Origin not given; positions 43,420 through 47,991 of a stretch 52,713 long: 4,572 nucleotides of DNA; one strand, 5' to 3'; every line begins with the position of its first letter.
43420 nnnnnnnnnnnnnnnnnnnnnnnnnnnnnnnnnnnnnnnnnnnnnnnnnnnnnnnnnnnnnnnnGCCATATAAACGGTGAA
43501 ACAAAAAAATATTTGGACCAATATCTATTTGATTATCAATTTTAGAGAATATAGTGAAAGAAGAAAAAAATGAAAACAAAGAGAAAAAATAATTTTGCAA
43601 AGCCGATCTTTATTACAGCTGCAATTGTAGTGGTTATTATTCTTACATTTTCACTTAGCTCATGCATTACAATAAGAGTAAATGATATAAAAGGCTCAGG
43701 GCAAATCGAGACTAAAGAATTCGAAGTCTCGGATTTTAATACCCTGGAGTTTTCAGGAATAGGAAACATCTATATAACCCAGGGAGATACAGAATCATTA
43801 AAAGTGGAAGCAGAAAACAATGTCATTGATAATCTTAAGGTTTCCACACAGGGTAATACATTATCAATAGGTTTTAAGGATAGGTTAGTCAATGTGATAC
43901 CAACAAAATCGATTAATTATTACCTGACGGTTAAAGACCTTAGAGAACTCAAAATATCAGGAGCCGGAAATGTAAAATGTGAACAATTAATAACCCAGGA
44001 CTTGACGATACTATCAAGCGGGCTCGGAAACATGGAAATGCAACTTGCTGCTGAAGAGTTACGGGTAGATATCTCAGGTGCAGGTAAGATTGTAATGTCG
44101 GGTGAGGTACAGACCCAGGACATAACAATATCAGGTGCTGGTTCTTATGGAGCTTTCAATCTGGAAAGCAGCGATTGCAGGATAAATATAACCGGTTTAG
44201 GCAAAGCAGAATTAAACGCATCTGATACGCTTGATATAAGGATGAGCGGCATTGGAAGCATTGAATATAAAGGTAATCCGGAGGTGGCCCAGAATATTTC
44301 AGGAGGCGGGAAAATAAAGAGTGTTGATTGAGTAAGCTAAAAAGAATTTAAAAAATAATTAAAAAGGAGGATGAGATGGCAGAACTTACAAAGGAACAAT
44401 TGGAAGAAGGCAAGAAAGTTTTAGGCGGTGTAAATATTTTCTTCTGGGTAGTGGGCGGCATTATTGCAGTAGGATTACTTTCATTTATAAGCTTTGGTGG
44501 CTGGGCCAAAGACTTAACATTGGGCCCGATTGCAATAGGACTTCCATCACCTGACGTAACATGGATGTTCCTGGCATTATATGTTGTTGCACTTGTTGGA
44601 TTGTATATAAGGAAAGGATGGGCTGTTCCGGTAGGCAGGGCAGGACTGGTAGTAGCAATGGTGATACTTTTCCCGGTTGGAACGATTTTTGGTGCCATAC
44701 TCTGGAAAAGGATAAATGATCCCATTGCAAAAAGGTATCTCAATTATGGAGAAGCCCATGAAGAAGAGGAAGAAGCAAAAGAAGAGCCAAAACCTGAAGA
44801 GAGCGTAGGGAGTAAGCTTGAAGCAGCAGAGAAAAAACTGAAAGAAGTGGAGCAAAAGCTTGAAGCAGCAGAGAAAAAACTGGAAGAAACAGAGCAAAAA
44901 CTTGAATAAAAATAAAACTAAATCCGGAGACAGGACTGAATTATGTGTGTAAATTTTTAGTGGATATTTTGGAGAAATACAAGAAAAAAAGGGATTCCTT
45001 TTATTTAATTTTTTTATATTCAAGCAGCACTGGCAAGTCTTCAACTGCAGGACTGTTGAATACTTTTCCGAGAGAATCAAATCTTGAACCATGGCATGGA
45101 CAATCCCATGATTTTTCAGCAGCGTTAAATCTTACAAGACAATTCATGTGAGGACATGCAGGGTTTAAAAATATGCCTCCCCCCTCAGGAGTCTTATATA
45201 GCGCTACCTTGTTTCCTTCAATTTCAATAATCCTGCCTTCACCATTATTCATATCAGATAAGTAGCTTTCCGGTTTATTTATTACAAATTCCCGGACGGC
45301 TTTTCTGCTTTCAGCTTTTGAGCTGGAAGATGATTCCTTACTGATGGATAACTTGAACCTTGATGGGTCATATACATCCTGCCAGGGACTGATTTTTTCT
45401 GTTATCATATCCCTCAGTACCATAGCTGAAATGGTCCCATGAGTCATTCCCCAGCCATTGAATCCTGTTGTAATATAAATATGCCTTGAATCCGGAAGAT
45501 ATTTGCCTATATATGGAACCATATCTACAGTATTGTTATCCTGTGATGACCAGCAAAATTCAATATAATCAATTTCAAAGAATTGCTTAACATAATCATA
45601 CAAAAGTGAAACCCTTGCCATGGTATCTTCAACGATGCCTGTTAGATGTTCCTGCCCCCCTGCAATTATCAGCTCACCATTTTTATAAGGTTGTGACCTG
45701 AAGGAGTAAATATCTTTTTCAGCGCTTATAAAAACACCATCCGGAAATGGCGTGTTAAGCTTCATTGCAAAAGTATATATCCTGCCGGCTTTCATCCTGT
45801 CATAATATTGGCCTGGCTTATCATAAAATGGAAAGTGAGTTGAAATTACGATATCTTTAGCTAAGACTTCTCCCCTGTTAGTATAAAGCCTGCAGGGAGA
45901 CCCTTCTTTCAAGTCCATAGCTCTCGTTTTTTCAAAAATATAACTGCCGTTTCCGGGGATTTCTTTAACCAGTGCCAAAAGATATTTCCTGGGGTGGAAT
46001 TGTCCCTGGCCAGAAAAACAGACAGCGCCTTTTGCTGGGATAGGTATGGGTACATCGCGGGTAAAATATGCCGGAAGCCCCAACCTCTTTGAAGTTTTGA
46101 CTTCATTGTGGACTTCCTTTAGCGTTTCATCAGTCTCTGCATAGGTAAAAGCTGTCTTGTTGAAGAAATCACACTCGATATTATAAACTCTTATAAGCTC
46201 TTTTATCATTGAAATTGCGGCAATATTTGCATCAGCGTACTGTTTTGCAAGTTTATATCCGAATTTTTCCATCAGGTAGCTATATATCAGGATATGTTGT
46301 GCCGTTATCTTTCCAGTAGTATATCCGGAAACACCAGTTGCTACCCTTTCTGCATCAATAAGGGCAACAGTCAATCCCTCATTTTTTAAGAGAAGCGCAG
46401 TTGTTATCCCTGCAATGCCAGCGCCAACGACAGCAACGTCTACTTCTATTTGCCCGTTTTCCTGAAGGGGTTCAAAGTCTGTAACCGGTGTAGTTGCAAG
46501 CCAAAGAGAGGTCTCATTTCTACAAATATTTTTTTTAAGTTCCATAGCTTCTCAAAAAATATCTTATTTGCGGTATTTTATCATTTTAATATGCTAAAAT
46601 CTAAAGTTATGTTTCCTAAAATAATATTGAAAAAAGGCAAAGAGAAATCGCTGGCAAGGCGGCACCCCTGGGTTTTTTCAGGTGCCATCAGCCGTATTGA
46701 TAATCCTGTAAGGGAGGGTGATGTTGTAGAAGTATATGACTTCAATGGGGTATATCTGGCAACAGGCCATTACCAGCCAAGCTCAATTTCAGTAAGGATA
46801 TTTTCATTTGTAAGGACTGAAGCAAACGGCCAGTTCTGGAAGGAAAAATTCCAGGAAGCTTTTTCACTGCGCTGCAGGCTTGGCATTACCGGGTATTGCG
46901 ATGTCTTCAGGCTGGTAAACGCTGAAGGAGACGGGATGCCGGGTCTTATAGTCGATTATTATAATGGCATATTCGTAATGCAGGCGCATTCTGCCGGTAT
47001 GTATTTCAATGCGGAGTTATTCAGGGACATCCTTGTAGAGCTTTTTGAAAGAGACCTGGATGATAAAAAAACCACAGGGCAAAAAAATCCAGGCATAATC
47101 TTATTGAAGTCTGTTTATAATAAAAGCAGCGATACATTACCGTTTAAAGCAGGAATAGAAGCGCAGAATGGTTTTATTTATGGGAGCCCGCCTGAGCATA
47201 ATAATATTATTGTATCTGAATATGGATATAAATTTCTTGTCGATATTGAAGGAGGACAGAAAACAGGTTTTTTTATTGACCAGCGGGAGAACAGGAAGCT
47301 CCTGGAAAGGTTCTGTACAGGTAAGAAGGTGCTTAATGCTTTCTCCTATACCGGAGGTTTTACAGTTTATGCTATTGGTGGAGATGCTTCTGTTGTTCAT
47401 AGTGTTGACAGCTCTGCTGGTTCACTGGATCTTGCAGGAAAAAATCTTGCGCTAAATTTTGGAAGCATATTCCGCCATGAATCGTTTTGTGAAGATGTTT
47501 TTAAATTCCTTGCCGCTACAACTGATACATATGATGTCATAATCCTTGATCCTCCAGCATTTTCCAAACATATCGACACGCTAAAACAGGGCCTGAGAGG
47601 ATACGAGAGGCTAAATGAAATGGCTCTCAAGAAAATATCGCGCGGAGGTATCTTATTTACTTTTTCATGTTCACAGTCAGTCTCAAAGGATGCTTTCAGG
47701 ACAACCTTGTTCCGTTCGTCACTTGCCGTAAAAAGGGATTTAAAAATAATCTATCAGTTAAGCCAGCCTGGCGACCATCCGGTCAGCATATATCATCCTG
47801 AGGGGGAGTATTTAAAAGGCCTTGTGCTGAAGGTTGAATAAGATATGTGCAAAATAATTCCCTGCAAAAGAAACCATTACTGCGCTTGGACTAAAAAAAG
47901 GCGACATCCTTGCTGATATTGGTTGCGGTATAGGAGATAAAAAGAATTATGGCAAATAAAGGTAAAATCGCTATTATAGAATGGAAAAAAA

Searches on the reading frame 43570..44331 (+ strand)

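Call 33: search_protein_families(library=pfam, proteins=[window:43570-44331:+], max_evalue=1)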
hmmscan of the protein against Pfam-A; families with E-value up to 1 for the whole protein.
window:43570-44331:+ (253 aa): 2 families
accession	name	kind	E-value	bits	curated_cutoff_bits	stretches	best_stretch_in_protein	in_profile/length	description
PF10988.14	DUF2807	-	1.5e-46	158.8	24.2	1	55-237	1-181/181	Putative auto-transporter adhesin, head GIN domain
PF01592.21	NifU_N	-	0.14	12.7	22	1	76-124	41-91/127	NifU-like N terminal domain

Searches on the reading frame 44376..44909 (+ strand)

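Call 33: search_protein_families(library=pfam, proteins=[window:44376-44909:+], max_evalue=1)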
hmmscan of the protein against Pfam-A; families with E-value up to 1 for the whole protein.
window:44376-44909:+ (177 aa): 6 families
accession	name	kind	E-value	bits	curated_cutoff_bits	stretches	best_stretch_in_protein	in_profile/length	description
PF13425.11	O-antigen_lig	-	0.0054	16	31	1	70-170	227-319/462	O-antigen ligase like membrane protein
PF15456.11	Uds1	-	0.026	15.2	28.8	1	131-176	68-112/123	Up-regulated During Septation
PF14215.12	bHLH-MYC_N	-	0.13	13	30.2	1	107-167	17-76/181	bHLH-MYC and R2R3-MYB transcription factors N-terminal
PF05434.16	Tmemb_9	-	0.17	12.2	28.6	1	95-173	55-135/145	TMEM9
PF12698.13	ABC2_membrane_3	-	0.37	10.3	31.6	1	17-108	199-289/347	ABC-2 family transporter protein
PF15361.11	RIC3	-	0.41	11.5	28.9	1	132-171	106-143/146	Resistance to inhibitors of cholinesterase homologue 3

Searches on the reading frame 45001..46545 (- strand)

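Call 33: search_protein_families(library=pfam, proteins=[window:45001-46545:-], max_evalue=1)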
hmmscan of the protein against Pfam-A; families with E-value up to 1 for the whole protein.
window:45001-46545:- (514 aa): 15 families
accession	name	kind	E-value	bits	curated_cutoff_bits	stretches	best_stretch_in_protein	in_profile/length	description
PF01266.30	DAO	-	1e-38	134.2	27.9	1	36-379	1-352/353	FAD dependent oxidoreductase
PF00355.32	Rieske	-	4.7e-11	42.9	20.3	1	430-505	9-85/88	Rieske [2Fe-2S] domain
PF00890.30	FAD_binding_2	-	9.1e-06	25.5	20.4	1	36-81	1-46/414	FAD binding domain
PF13450.12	NAD_binding_8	-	2.6e-05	24.9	21.9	1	39-71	1-33/68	NAD(P)-binding Rossmann-like domain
PF07992.20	Pyr_redox_2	-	7.1e-05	22.8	26.1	1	36-72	2-38/291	Pyridine nucleotide-disulphide oxidoreductase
PF01946.23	Thi4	-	0.00015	21.6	26.2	1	33-79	16-62/235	Thi4 family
PF01494.25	FAD_binding_3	-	0.00023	20.9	22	1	34-69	1-36/349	FAD binding domain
PF12831.13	FAD_oxidored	-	0.00057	19.7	27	1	36-71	1-36/416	FAD dependent oxidoreductase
PF03486.20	HI0933_like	-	0.007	16.3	50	1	36-67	2-33/244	HI0933-like protein Rossmann domain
PF01134.28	GIDA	-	0.0079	15.7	22.1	1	36-65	1-29/391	Glucose inhibited division protein A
PF02737.24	3HCDH_N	-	0.019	15.3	22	1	37-67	2-32/180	3-hydroxyacyl-CoA dehydrogenase, NAD binding domain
PF13738.12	Pyr_redox_3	-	0.043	13.5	30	1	39-76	2-40/305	Pyridine nucleotide-disulphide oxidoreductase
PF05834.18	Lycopene_cycl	-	0.071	12.6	23.4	1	36-66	1-33/380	Lycopene cyclase protein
PF03721.20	UDPG_MGDP_dh_N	-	0.14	12.2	27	1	37-68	3-34/187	UDP-glucose/GDP-mannose dehydrogenase family, NAD binding domain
PF04820.20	Trp_halogenase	-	0.6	9.3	21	1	36-71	1-40/458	Tryptophan halogenase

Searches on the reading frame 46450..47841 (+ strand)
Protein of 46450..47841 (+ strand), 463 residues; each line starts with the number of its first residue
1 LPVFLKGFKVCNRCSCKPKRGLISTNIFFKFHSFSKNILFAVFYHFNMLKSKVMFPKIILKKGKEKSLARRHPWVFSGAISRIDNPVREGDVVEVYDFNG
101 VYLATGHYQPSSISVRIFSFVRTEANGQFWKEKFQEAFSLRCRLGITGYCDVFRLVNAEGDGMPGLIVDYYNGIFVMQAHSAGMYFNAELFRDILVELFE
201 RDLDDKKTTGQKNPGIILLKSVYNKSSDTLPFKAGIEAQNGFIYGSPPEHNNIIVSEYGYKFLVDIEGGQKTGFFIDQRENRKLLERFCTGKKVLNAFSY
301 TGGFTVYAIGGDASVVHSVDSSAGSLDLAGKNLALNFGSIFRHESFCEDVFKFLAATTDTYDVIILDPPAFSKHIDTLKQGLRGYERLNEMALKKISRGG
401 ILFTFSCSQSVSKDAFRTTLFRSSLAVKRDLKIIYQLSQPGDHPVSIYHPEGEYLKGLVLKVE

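Call 33: search_protein_families(library=pfam, proteins=[window:46450-47841:+], max_evalue=1)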
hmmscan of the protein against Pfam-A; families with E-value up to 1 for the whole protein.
window:46450-47841:+ (463 aa): 8 families
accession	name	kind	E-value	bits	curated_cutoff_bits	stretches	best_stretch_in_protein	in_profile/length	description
PF10672.15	Methyltrans_SAM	-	4e-22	79.2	27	1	251-415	84-247/286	S-adenosylmethionine-dependent methyltransferase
PF17785.7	PUA_3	-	3.2e-21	75.3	22.6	1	58-120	1-64/64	PUA-like domain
PF01472.26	PUA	-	0.00022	21.5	24.8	1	56-115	1-59/74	PUA domain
PF03602.21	Cons_hypoth95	-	0.00028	21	24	1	285-390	36-144/182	Conserved hypothetical protein 95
PF02475.24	TRM5-TYW2_MTfase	-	0.0098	16.3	28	1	254-337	2-84/164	TRM5/TYW2 methyltransferase domain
PF05063.20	MT-A70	-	0.19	12.1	23.9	1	361-420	1-63/172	MT-A70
PF03657.19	UPF0113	-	0.2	12.4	23.8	1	75-112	18-58/73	UPF0113 PUA domain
PF01564.23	Spermine_synth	-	0.21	11.6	22.9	1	346-370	77-101/186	Spermine/spermidine synthase domain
